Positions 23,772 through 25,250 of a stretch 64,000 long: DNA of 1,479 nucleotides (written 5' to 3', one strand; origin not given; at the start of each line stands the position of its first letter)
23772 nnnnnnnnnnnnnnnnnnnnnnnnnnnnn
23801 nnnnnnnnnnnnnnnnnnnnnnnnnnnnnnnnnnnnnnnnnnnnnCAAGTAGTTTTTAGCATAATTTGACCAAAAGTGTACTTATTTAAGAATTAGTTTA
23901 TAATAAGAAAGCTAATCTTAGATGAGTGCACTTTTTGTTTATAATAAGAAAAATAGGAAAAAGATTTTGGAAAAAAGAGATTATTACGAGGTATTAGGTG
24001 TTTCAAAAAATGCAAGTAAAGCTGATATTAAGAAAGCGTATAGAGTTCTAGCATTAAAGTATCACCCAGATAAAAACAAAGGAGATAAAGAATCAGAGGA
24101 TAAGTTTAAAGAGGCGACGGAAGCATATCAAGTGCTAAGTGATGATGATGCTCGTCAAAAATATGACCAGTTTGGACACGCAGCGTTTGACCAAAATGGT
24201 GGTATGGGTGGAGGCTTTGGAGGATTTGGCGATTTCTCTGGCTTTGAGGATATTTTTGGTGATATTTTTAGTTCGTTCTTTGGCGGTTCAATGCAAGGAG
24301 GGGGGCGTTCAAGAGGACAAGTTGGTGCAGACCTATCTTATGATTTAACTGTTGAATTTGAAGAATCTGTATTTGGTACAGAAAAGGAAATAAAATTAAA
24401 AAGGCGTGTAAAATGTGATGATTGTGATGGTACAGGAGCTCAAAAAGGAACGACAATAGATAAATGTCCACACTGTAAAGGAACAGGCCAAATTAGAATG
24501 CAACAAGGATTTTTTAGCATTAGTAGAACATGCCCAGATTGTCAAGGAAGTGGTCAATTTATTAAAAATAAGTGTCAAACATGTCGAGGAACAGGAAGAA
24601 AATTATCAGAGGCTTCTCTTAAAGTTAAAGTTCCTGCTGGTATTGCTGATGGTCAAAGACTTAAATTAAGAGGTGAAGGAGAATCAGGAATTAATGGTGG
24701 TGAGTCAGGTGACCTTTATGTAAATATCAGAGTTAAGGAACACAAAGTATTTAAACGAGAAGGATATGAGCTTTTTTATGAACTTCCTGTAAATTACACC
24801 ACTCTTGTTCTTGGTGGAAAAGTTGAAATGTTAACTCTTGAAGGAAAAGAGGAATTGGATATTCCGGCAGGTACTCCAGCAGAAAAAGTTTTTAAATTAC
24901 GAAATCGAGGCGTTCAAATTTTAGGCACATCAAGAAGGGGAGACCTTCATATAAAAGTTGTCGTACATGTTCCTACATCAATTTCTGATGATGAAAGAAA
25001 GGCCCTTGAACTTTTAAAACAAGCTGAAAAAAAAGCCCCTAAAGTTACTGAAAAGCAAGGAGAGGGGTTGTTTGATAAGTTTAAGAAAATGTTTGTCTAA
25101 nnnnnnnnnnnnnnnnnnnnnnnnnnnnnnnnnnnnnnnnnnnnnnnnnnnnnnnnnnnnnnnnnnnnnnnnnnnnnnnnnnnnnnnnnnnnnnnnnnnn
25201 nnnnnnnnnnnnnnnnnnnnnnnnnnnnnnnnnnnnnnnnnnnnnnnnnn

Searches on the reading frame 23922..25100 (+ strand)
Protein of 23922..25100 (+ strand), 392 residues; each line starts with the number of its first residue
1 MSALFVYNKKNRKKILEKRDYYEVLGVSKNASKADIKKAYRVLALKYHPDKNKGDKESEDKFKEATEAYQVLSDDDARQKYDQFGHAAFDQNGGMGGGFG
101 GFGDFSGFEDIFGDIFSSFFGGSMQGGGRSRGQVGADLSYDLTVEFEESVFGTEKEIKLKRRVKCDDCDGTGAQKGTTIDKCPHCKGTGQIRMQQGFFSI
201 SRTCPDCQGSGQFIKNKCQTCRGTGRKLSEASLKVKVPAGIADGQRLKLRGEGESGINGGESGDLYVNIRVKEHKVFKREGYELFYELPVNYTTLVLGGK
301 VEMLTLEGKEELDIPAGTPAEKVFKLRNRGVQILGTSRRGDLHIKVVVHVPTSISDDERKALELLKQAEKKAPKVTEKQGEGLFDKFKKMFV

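Call 81: search_protein_families(library=pfam, proteins=[window:23922-25100:+], max_evalue=0.001)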
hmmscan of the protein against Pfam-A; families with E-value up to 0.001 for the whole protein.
window:23922-25100:+ (392 aa): 4 families
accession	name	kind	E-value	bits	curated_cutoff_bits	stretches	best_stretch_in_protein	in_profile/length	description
PF01556.23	DnaJ_C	-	1.5e-46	158.6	26.6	1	139-351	2-152/152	DnaJ C terminal domain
PF00226.36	DnaJ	-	5.8e-27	94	27.8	1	20-82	1-63/63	DnaJ domain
PF00684.25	DnaJ_CXXCXGXG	-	3.3e-16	59.7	32.7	1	165-225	1-65/65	DnaJ central domain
PF15777.11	Anti-TRAP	-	2.4e-05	24.7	32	1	163-196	11-47/59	Tryptophan RNA-binding attenuator protein inhibitory protein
